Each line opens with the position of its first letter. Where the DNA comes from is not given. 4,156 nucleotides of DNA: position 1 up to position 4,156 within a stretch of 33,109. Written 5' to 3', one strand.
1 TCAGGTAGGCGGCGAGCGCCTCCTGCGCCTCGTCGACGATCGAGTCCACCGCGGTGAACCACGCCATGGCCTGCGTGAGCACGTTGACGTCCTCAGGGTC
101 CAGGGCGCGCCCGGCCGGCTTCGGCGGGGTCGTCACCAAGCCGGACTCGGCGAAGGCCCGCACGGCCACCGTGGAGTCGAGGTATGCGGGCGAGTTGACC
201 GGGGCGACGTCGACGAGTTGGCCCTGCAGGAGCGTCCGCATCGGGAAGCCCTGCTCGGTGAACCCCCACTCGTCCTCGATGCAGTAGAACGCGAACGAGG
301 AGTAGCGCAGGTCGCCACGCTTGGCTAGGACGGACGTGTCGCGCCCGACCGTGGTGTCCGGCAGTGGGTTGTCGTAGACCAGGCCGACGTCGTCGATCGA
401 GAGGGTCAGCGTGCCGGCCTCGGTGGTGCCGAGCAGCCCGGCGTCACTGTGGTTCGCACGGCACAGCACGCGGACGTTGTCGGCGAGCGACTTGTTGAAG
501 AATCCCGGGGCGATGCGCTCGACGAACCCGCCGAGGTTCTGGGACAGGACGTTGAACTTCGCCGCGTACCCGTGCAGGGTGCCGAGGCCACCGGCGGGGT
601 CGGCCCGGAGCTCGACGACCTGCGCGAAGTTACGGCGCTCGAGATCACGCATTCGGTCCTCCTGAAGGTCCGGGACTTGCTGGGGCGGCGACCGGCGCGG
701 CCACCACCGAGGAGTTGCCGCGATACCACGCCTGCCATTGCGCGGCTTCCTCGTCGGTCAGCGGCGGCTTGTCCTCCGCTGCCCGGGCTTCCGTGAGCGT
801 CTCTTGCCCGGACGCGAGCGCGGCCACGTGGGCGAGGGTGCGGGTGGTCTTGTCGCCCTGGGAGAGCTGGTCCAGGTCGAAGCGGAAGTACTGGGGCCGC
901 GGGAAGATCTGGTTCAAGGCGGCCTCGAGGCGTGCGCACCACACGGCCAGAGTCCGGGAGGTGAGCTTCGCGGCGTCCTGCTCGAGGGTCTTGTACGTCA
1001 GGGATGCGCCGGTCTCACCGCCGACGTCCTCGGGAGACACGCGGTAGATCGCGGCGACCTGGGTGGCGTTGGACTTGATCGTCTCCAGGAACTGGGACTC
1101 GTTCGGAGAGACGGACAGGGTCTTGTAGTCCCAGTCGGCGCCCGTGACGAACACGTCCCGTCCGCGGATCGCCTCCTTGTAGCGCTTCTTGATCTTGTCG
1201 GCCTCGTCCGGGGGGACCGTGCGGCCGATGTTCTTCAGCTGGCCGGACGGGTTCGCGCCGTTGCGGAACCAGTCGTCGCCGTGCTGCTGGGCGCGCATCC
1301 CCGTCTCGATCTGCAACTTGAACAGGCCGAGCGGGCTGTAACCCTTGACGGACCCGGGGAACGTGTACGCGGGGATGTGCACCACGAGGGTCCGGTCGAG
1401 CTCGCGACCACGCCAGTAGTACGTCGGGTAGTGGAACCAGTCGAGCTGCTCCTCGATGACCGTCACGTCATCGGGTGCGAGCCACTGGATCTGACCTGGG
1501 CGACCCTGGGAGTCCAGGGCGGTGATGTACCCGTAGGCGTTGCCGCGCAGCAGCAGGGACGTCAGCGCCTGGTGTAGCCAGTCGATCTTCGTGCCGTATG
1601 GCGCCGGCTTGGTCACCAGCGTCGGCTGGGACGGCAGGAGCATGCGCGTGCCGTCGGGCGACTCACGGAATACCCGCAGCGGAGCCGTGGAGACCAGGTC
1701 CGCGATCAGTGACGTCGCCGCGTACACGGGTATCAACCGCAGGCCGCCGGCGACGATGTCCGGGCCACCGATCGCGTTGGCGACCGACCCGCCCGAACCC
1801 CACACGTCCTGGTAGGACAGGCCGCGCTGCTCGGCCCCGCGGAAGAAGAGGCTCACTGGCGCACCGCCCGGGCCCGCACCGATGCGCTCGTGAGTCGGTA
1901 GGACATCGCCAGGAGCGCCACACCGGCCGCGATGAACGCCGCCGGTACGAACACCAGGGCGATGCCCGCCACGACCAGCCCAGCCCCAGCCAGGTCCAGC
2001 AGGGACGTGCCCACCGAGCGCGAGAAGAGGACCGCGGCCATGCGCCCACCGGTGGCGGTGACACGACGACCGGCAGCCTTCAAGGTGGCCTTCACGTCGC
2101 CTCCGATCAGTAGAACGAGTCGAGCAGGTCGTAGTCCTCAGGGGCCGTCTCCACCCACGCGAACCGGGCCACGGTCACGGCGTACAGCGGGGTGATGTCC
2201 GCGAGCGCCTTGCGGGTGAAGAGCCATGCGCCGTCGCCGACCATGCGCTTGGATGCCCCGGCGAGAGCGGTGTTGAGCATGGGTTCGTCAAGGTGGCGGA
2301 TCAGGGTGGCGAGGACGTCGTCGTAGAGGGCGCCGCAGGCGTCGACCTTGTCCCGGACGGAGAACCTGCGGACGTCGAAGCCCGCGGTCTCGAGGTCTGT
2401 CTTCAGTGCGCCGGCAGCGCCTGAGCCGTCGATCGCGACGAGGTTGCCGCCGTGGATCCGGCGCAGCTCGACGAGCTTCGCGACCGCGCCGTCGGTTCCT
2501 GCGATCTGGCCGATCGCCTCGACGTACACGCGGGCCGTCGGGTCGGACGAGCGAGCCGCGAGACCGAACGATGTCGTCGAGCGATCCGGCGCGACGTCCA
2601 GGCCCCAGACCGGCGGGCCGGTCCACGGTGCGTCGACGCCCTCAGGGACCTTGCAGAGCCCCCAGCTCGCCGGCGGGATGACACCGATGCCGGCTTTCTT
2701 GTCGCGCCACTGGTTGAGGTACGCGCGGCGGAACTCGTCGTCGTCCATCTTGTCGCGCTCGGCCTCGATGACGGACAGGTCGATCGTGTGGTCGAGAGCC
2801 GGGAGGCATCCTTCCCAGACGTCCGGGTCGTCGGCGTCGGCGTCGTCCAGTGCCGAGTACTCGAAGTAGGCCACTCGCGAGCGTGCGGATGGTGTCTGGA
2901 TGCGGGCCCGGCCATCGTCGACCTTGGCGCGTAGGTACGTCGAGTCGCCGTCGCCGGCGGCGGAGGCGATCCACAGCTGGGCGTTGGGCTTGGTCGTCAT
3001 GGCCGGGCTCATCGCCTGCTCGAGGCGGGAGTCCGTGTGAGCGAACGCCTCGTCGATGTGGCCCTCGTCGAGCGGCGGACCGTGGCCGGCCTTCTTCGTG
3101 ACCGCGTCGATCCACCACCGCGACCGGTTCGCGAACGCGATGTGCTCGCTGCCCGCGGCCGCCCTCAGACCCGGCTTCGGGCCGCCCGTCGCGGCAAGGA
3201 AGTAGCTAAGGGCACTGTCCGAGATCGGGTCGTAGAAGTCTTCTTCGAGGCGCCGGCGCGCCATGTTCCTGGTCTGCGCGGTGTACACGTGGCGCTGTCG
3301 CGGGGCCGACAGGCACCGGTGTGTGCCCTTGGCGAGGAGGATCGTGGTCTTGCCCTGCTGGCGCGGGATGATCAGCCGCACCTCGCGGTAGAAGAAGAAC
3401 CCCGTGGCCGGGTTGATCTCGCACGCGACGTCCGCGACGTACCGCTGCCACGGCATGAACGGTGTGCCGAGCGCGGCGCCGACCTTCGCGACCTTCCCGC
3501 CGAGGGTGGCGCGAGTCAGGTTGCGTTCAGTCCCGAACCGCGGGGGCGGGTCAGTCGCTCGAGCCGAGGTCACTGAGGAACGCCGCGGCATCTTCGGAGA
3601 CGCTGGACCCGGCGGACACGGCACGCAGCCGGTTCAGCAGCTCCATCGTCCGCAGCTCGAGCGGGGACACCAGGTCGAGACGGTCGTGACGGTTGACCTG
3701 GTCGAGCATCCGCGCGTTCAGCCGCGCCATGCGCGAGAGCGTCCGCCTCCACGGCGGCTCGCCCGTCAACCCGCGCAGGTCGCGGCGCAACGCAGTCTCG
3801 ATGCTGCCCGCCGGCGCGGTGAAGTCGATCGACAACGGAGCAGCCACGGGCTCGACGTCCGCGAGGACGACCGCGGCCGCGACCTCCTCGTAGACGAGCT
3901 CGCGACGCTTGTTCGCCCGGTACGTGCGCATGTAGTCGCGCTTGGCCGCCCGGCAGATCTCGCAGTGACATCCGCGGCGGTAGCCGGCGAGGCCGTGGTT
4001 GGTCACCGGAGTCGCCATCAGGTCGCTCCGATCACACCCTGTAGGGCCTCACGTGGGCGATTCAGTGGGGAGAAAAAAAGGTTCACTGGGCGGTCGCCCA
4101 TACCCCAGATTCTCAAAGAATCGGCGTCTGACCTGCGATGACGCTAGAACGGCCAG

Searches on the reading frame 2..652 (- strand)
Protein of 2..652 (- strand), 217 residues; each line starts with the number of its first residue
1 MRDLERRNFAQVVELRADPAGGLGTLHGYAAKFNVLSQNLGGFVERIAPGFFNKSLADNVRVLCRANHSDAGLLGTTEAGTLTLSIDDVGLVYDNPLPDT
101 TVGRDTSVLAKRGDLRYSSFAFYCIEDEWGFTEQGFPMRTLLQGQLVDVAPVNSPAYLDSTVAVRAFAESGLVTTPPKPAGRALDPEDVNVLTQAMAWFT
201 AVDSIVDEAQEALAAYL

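Call 11: search_protein_families(library=phrogs, proteins=[window:2-652:-], max_evalue=0.001)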
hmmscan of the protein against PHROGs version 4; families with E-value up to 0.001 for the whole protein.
window:2-652:- (217 aa): 7 families
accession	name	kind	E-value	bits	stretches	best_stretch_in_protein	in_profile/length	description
phrog_80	-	head and packaging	1.1e-34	121.6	1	1-169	214-382/607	head maturation protease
phrog_13042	-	head and packaging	7.1e-21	75.7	1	34-167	39-176/386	major head protein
phrog_37668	-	head and packaging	1.6e-19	71.2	1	10-166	7-167/313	head maturation protease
phrog_9644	-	head and packaging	8.3e-17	62.5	1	24-162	163-303/341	head maturation protease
phrog_2263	-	head and packaging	3.3e-15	57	1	25-164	40-175/551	major head protein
phrog_36211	-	head and packaging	9e-15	55.6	1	26-210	21-204/378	head maturation protease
phrog_7053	-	head and packaging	6.5e-07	30.2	1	13-167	26-191/390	head maturation protease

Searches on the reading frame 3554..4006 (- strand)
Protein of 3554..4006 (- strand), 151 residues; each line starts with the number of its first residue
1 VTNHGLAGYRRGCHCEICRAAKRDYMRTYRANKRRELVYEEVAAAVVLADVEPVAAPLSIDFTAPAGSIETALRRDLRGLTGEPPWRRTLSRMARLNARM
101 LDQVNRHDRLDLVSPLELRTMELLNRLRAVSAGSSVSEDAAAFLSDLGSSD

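Call 11: search_protein_families(library=phrogs, proteins=[window:3554-4006:-], max_evalue=0.001)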
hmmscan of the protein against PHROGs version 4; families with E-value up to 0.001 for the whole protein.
window:3554-4006:- (151 aa): 2 families
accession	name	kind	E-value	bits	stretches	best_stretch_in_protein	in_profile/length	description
phrog_8936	-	unknown function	0.00035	21.6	1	3-36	117-151/179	-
phrog_4234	-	DNA, RNA and nucleotide metabolism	0.00044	21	1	5-35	94-126/130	HNH endonuclease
